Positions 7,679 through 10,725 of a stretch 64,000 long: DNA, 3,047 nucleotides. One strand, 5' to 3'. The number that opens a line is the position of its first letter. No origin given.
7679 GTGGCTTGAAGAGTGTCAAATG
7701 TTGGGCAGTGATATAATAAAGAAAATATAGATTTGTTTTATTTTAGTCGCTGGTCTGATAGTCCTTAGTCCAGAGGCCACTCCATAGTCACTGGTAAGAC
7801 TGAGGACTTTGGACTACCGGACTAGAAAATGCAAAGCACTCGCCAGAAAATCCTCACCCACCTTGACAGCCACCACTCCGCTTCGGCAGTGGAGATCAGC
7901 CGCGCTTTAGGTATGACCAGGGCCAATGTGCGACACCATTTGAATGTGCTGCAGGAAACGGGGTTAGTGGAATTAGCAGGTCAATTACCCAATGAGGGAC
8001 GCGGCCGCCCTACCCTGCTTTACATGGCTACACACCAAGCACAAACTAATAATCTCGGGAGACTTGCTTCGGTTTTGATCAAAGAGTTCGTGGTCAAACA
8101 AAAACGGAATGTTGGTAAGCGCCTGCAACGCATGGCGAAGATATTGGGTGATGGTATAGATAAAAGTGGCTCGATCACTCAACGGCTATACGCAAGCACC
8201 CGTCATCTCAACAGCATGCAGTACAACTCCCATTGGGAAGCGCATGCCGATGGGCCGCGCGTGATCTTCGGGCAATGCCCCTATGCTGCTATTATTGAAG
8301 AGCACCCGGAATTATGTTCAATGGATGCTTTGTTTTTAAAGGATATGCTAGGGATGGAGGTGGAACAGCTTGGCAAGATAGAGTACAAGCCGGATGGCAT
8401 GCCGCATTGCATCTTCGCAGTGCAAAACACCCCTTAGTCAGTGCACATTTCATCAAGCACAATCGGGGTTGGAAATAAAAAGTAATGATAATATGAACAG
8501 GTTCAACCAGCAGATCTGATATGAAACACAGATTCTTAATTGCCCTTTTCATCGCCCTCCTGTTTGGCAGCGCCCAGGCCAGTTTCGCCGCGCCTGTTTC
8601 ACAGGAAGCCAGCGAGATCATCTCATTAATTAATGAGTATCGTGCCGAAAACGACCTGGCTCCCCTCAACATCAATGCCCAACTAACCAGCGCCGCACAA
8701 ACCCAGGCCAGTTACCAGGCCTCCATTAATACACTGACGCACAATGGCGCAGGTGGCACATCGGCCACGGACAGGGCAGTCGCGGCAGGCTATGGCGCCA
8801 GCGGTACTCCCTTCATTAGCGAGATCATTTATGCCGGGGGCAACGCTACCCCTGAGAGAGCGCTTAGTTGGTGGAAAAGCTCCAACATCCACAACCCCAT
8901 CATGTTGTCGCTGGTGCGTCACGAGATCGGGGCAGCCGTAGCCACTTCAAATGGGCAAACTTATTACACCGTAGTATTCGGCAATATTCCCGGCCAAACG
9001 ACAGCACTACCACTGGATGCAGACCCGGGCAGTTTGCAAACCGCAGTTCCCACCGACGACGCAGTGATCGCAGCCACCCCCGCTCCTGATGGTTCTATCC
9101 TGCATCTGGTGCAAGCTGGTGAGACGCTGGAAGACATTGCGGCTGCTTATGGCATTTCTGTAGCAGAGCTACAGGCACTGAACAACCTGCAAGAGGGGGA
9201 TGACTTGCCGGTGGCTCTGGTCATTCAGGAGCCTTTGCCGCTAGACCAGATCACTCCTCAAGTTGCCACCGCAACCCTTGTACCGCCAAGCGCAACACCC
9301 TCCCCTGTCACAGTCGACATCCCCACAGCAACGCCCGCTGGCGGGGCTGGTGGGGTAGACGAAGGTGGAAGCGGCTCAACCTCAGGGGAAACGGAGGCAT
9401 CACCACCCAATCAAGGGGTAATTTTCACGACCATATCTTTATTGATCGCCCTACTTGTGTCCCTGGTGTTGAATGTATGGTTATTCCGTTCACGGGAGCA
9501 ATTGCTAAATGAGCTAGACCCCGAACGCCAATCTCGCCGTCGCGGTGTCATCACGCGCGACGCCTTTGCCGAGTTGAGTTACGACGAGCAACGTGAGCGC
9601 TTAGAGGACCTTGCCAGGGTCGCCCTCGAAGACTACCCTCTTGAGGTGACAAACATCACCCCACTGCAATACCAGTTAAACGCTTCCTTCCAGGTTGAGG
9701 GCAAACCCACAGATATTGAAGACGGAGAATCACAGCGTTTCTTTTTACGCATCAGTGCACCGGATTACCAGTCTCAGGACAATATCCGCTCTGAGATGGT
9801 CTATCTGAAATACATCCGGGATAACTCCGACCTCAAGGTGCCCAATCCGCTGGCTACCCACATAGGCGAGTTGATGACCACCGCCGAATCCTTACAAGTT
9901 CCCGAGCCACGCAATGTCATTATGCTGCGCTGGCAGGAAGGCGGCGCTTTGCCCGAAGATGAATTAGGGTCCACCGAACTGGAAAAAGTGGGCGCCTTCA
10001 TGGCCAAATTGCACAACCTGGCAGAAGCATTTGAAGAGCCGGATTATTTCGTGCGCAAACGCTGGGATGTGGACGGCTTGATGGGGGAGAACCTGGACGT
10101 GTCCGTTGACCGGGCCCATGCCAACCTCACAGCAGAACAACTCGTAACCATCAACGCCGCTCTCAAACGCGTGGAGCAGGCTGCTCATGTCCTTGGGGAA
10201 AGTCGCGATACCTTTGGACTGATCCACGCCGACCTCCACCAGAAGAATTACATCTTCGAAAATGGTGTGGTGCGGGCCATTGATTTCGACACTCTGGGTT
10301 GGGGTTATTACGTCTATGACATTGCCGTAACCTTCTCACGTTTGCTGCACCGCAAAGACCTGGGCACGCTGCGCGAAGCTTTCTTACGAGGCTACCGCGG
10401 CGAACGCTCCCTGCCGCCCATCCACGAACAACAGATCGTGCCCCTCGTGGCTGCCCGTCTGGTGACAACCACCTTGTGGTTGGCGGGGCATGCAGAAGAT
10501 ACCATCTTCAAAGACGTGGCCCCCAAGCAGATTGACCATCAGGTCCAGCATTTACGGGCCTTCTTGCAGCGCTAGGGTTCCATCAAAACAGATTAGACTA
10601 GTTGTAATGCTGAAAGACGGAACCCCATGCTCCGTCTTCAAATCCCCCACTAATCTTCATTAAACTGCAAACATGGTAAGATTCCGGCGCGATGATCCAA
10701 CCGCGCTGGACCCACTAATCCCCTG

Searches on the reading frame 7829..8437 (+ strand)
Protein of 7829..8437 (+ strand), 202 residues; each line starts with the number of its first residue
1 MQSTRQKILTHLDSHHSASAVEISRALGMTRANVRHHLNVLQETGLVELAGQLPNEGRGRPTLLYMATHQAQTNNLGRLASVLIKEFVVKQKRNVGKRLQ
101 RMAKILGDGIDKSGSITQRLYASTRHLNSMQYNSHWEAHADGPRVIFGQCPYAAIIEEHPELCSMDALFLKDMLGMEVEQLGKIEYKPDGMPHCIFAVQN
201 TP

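Call 4: search_protein_families(library=pfam, proteins=[window:7829-8437:+], max_evalue=0.01)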
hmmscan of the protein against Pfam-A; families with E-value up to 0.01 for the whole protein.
window:7829-8437:+ (202 aa): 16 families
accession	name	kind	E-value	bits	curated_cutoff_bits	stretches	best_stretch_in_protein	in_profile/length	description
PF12840.13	HTH_20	-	1e-10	41.8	27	1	3-49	4-50/51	Helix-turn-helix domain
PF01022.26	HTH_5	-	1.4e-08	34.9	22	1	3-48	2-46/47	Bacterial regulatory protein, arsR family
PF09339.16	HTH_IclR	-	4.5e-07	30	22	1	8-48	8-49/52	IclR helix-turn-helix domain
PF13412.12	HTH_24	-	5.4e-07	29.5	21.9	1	3-48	3-48/48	Winged helix-turn-helix DNA-binding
PF12802.13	MarR_2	-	2.9e-06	27.8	27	1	8-49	10-52/61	MarR family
PF21476.4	PF0610-like_N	-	4.3e-05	24.1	33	1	3-41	1-38/50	PF0610-like, N-terminal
PF04703.18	FaeA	-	0.0001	23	20.7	1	6-63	3-57/62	FaeA-like protein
PF25212.1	HVO_A0114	-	0.0005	20.2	27.6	1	3-51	22-70/84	HVO_A0114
PF13601.12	HTH_34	-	0.00079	20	27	1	5-51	2-48/80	Winged helix DNA-binding domain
PF13551.12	HTH_29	-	0.0023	18.4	28.1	1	5-60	1-54/64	Winged helix-turn helix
PF01978.25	TrmB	-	0.0028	17.9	25.6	1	13-49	18-54/68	Sugar-specific transcriptional regulator TrmB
PF08279.18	HTH_11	-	0.0042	17.4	25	1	5-45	2-43/55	HTH domain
PF12793.13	SgrR_N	-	0.0072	17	24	0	10-74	11-73/115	Sugar transport-related sRNA regulator N-term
PF01726.22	LexA_DNA_bind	-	0.0082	16.3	23.7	0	16-50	24-59/65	LexA DNA binding domain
PF19187.6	HTH_PafC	-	0.0085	16.4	32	0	9-50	10-52/115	PafC helix-turn-helix domain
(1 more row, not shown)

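Call 6: search_protein_families(library=ncbifam, proteins=[window:7829-8437:+], max_evalue=0.001)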
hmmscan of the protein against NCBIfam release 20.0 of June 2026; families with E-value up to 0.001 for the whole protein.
window:7829-8437:+ (202 aa): 8 families
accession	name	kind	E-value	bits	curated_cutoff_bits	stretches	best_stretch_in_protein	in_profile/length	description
NF033788.1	HTH_metalloreg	subfamily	1.3e-08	34.5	55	1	3-48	11-56/77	metalloregulator ArsR/SmtB family transcription factor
NF033789.1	repress_SdpR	subfamily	1.3e-07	31.4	100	1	3-48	8-52/79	autorepressor SdpR family transcription factor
NF053606.1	Sta1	subfamily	3.9e-07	30.1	80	1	2-72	19-88/100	Sta1 family transcriptional regulator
TIGR02702.1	SufR_cyano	equivalog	5.1e-07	29.6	178.8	1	3-90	1-86/208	iron-sulfur cluster biosynthesis transcriptional regulator SufR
NF040939.2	trans_reg_lrs14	equivalog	6.3e-07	29.4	90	1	4-71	22-89/103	Lrs14 family HTH-type transcriptional regulator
NF053756.1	MreA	equivalog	0.0001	22.1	100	1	4-68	18-81/110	MreA family transcriptional regulator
NF047906.1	CdPbTransRegCmtR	equivalog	0.00022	21.1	150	1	3-49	21-66/104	Cd(II)/Pb(II)-sensing metalloregulatory transcriptional regulator CmtR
NF053602.1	Phr_regulator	exception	0.00025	20.7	320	1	3-67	12-73/191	heat shock transcription regulator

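Call 44: search_solved_structures(query=window:7829-8437:+, max_evalue=1, show_alignments=1)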
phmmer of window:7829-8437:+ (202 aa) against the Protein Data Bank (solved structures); distinct sequences matched with E-value up to 1: 12.
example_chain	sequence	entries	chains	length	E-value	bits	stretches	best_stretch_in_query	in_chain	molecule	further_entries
2p4w_A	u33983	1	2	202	0.0026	20.9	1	4-67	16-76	Transcriptional regulatory protein arsR family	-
4hob_A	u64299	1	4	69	0.0084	19.2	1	5-51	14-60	Putative uncharacterized protein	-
4wcg_A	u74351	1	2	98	0.02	18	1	5-50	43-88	ORF112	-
1uly_A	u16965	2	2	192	0.024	17.7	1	2-50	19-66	hypothetical protein PH1932 | hypothetical transcription regulator protein, PH1932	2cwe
2htj_A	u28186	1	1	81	0.036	17.1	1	6-50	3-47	P fimbrial regulatory protein KS71A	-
2xrn_A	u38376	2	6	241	0.059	16.4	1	8-78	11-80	HTH-TYPE TRANSCRIPTIONAL REGULATOR TTGV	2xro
2oqg_A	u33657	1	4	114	0.13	15.4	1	3-50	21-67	Possible transcriptional regulator, ArsR family protein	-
4ija_A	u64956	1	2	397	0.17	15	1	3-67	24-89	XylR protein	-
3f72_A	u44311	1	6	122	0.29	14.2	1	5-49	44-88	Cadmium efflux system accessory protein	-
1u2w_A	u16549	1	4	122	0.31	14.1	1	5-49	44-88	Cadmium efflux system accessory protein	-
6cmv_A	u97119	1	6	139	0.38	13.8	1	15-95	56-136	Transcriptional regulator Lrs14-like protein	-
2jsc_A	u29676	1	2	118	0.74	12.9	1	22-49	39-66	Transcriptional regulator Rv1994c/MT2050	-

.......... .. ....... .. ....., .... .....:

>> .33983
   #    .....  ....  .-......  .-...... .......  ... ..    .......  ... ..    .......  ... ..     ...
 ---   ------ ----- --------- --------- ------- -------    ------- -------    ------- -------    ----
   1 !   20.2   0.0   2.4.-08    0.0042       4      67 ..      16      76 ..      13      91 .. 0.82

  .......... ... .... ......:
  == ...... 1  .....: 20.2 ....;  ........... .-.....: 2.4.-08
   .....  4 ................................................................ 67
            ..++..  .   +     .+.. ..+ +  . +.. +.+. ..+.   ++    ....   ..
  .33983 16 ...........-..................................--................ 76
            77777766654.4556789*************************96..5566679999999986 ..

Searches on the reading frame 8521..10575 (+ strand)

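Call 74: search_protein_families(library=pfam, proteins=[window:8521-10575:+], max_evalue=0.00001)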
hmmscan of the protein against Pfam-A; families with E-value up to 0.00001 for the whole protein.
window:8521-10575:+ (684 aa): 3 families
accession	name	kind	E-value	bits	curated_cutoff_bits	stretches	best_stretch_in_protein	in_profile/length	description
PF01636.29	APH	-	5.4e-20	72.6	23.2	1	400-630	17-235/239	Phosphotransferase enzyme family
PF00188.32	CAP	-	1.9e-14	54.9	21.1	1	35-152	2-116/117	Cysteine-rich secretory protein family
PF01476.26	LysM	-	6.6e-09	36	20.9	1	195-230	1-35/43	LysM domain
